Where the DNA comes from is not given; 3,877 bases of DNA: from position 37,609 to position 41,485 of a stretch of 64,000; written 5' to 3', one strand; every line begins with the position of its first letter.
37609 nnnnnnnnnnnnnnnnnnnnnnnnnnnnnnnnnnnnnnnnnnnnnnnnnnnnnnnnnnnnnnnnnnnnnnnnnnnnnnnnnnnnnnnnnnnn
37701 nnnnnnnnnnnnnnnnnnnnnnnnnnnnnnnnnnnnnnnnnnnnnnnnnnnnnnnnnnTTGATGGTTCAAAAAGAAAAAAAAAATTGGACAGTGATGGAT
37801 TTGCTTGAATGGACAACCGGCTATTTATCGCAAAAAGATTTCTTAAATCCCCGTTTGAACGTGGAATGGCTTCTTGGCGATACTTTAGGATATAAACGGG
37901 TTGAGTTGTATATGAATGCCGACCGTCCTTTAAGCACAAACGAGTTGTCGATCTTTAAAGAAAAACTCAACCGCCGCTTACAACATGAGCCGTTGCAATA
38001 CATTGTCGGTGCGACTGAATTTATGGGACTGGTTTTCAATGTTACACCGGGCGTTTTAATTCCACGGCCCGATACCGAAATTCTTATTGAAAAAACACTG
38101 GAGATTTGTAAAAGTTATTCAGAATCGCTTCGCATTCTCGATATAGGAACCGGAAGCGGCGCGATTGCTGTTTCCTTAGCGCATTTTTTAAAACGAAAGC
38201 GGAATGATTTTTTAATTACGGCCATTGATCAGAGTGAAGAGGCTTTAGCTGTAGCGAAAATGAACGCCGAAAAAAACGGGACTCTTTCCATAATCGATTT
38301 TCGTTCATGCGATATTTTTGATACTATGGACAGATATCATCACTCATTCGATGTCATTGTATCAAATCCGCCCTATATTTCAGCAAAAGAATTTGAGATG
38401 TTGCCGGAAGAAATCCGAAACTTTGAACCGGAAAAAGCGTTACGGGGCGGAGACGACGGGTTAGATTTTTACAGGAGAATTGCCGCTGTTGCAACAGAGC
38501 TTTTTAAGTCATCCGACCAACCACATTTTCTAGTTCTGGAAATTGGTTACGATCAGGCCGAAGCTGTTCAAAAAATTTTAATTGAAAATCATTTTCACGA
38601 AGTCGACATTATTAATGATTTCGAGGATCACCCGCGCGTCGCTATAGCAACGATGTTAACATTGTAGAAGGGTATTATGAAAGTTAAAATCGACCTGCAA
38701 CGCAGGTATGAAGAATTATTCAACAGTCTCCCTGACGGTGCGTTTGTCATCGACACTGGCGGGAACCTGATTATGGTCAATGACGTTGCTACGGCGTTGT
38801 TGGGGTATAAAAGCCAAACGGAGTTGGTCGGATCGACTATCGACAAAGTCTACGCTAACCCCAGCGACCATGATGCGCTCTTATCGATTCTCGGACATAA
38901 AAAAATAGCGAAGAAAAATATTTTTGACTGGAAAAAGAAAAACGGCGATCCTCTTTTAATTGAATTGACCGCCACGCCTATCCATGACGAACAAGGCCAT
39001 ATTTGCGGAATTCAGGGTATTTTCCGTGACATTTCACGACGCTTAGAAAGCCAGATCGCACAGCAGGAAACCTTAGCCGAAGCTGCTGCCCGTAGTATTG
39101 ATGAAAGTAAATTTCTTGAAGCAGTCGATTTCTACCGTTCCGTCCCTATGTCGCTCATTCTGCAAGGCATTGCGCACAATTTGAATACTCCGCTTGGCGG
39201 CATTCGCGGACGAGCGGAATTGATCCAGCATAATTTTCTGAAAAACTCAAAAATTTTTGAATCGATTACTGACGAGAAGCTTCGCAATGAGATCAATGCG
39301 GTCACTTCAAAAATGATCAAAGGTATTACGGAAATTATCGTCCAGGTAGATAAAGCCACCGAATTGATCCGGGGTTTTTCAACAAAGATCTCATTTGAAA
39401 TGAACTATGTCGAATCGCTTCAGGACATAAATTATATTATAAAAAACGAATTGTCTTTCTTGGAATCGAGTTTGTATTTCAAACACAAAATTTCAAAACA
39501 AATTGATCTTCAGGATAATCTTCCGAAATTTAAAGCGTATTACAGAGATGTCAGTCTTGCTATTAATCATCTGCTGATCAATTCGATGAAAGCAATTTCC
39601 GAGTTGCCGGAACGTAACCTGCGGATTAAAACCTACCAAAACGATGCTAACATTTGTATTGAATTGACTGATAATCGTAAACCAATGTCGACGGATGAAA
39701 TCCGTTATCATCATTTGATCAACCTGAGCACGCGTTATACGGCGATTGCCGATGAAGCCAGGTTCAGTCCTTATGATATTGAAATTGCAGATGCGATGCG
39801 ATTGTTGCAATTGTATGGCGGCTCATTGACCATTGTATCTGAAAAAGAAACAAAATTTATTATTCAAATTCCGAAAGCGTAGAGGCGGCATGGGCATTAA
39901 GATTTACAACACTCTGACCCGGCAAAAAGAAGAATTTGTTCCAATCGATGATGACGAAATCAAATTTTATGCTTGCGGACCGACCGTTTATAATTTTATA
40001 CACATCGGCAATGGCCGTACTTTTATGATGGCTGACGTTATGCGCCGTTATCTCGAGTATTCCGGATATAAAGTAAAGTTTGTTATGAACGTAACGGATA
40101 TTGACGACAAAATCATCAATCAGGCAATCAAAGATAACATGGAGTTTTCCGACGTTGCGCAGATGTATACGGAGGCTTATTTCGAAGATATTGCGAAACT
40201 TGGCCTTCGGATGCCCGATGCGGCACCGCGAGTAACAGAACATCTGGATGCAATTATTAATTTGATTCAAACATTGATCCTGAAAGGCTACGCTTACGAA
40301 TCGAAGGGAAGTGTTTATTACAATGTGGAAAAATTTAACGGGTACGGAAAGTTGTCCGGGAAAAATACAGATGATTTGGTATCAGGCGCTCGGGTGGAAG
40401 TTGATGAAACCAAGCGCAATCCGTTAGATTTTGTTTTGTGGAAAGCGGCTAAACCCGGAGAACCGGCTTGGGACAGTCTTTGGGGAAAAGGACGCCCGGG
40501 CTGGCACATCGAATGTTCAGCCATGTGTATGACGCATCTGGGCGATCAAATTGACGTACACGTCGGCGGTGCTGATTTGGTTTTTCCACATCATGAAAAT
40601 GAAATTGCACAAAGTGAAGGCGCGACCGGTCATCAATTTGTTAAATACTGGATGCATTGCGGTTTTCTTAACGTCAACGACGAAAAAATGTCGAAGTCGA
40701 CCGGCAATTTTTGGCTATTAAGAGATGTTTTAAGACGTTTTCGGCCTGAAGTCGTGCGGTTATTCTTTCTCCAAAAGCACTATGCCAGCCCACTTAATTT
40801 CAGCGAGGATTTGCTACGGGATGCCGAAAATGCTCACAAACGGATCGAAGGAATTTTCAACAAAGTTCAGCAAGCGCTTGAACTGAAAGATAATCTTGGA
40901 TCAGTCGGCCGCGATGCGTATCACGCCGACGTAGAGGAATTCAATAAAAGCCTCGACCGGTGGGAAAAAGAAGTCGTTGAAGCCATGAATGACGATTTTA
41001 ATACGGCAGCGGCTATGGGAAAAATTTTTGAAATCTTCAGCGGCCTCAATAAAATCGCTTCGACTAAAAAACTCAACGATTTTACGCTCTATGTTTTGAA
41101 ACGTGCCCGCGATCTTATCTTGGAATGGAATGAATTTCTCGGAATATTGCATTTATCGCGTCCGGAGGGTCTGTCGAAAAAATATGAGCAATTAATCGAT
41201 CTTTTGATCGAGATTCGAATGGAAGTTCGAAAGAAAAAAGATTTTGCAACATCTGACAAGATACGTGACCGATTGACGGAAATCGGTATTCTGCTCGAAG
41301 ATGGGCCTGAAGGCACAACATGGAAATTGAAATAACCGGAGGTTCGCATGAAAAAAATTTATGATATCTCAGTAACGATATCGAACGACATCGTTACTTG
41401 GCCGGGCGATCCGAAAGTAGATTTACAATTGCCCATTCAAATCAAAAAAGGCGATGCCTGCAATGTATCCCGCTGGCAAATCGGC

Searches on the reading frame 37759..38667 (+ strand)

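Call 54: search_protein_families(library=ncbifam, proteins=[window:37759-38667:+], max_evalue=0.00001)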
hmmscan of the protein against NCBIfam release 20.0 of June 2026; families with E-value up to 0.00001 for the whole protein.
window:37759-38667:+ (302 aa): 21 families
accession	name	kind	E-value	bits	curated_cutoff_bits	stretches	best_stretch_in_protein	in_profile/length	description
TIGR03534.1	RF_mod_PrmC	equivalog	3.9e-79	265.7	199.1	1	35-295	2-252/253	peptide chain release factor N(5)-glutamine methyltransferase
TIGR00536.1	hemK_fam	subfamily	8.2e-73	245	115.5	1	11-299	2-282/286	HemK family protein methyltransferase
NF002421.0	PRK01544.1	equivalog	4.1e-45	154.5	567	2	121-300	137-307/524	bifunctional peptide chain release factor N(5)-glutamine methyltransferase PrmC/tRNA (guanosine(46)-N7)-methyltransferase TrmB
TIGR03533.1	L3_gln_methyl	equivalog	8.7e-42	143.4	229.7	1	30-272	28-260/284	50S ribosomal protein L3 N(5)-glutamine methyltransferase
TIGR03704.1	PrmC_rel_meth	equivalog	6.8e-36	124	248.8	1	68-280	32-234/251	putative protein N(5)-glutamine methyltransferase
NF011529.0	PRK14968.1-3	equivalog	1.4e-19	70.3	162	1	86-250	3-147/198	putative methyltransferase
NF047853.1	tRm6a37MtseTrmN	equivalog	2.1e-12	47.3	350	1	122-208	43-126/244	tRNA(1)(Val) (adenine(37)-N(6))-methyltransferase TrmN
NF011530.0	PRK14968.1-4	equivalog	2.5e-12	46.6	243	1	99-280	19-176/202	putative methyltransferase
NF004851.0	PRK06202.1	equivalog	4.5e-12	45.9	243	1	119-203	57-136/237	hypothetical protein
TIGR01983.1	UbiG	equivalog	1.8e-11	43.8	102.95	1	115-202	42-122/228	bifunctional 2-polyprenyl-6-hydroxyphenol methylase/3-demethylubiquinol 3-O-methyltransferase UbiG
TIGR00537.1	hemK_rel_arch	hypoth_equivalog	9.2e-11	41.8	87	1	102-241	4-122/179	HemK2/MTQ2 family protein methyltransferase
NF043040.1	corrin_prot_MT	hypoth_equivalog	1.4e-09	37.7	180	1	116-202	34-116/216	corrinoid protein-associated methyltransferase CpaM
TIGR02987.1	met_A_Alw26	exception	1.9e-07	30.2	353.5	1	113-252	20-161/523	Alw26I/Eco31I/Esp3I family type II restriction adenine-specific DNA-methyltransferase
NF011527.0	PRK14968.1-1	equivalog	2e-07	30.9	242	1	99-286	14-176/192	putative methyltransferase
NF053718.1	23SC1962Mtase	equivalog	2.2e-07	30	575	1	119-210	208-294/383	23S rRNA (cytosine(1962)-C(5))-methyltransferase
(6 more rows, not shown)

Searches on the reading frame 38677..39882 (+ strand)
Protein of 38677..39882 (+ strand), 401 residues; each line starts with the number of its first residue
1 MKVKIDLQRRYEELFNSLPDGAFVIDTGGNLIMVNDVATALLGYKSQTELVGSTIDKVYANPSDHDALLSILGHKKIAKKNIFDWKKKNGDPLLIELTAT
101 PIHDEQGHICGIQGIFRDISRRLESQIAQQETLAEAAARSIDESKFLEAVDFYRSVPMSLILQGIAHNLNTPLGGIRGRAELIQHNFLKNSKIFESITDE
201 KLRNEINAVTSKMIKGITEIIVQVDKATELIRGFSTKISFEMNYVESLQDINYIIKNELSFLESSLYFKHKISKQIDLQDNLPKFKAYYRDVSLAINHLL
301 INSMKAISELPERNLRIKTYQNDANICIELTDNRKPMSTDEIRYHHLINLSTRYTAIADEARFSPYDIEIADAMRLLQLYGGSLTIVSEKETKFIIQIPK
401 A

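Call 54: search_protein_families(library=ncbifam, proteins=[window:38677-39882:+], max_evalue=0.00001)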
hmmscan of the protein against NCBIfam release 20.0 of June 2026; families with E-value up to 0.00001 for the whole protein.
window:38677-39882:+ (401 aa): 8 families
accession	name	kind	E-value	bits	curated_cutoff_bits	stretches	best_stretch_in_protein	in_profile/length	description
NF008468.0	PRK11360.1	equivalog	8.8e-23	80.5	646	2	7-134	266-394/616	two-component system sensor histidine kinase AtoS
TIGR00229.1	sensory_box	domain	3.5e-16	59.5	22.9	1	9-126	5-123/126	PAS domain S-box protein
TIGR02938.1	nifL_nitrog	equivalog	1.9e-08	33.3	242.45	1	25-142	20-140/494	nitrogen fixation negative regulator NifL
TIGR02966.1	phoR_proteo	equivalog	1.1e-06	27.9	334.2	0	8-122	5-107/333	phosphate regulon sensor histidine kinase PhoR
TIGR02040.1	PpsR-CrtJ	equivalog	2.3e-06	26.9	275.4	1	9-138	252-381/442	transcriptional regulator PpsR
NF033092.0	HK_WalK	equivalog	5.2e-06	25.3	725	0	8-122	257-365/594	cell wall metabolism sensor histidine kinase WalK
NF046044.1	PnpS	equivalog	7.3e-06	25.2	400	0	7-124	53-165/390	two-component system histidine kinase PnpS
NF052573.1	HisKinEspAMyxo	equivalog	7.9e-06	24.2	1400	0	9-130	254-378/755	serine histidine kinase EspA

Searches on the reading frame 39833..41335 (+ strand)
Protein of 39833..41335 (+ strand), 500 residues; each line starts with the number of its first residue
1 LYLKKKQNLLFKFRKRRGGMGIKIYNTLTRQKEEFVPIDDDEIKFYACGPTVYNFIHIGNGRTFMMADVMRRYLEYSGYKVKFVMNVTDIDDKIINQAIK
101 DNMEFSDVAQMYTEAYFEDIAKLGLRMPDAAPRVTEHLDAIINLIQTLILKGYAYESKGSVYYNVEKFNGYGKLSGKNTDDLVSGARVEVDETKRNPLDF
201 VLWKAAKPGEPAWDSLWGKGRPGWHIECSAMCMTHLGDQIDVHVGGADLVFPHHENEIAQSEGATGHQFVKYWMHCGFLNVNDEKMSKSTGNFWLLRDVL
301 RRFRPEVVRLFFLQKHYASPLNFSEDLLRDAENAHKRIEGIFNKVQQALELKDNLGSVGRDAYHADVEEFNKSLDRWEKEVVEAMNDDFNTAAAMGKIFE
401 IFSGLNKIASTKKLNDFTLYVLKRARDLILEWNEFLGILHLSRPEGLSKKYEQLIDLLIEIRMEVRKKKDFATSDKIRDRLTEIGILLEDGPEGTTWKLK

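Call 54: search_protein_families(library=ncbifam, proteins=[window:39833-41335:+], max_evalue=0.00001)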
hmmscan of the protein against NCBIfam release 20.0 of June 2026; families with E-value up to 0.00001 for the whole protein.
window:39833-41335:+ (500 aa): 13 families
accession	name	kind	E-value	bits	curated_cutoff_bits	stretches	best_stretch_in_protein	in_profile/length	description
TIGR00435.1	cysS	equivalog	1e-166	555.6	340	1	22-498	1-464/466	cysteine--tRNA ligase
NF011108.0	PRK14536.1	equivalog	5.4e-123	411.4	780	1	20-498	1-488/490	cysteine--tRNA ligase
NF011107.0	PRK14534.1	equivalog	7e-79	266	744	1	21-498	2-479/481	cysteine--tRNA ligase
TIGR03447.1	mycothiol_MshC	equivalog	5.9e-73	246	485.1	1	21-396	17-400/411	cysteine--1-D-myo-inosityl 2-amino-2-deoxy-alpha-D-glucopyranoside ligase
TIGR00398.1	metG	equivalog_domain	2.1e-18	66.3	336.35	2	267-417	309-461/530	methionine--tRNA ligase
NF008957.0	PRK12300.1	subfamily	1.2e-13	50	677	1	276-377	617-702/946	leucine--tRNA ligase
NF008900.0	PRK12267.1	equivalog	6.4e-13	48.1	598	1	44-166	5-130/648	methionine--tRNA ligase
TIGR00395.1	leuS_arch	equivalog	6.4e-11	41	648.5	1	275-399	610-729/938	leucine--tRNA ligase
NF001100.0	PRK00133.1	equivalog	8e-11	41.2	587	1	265-412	310-456/676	methionine--tRNA ligase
TIGR00392.1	ileS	equivalog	7.7e-09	34.3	621.4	1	275-418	601-739/861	isoleucine--tRNA ligase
TIGR00467.1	lysS_arch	equivalog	1.7e-07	30.2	147.55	0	279-352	268-340/515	lysine--tRNA ligase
TIGR00396.1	leuS_bact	equivalog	1.9e-07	29.6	548.4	0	279-413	599-728/843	leucine--tRNA ligase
NF009687.0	PRK13208.1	equivalog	3.7e-06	25.4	738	0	278-387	527-629/801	valine--tRNA ligase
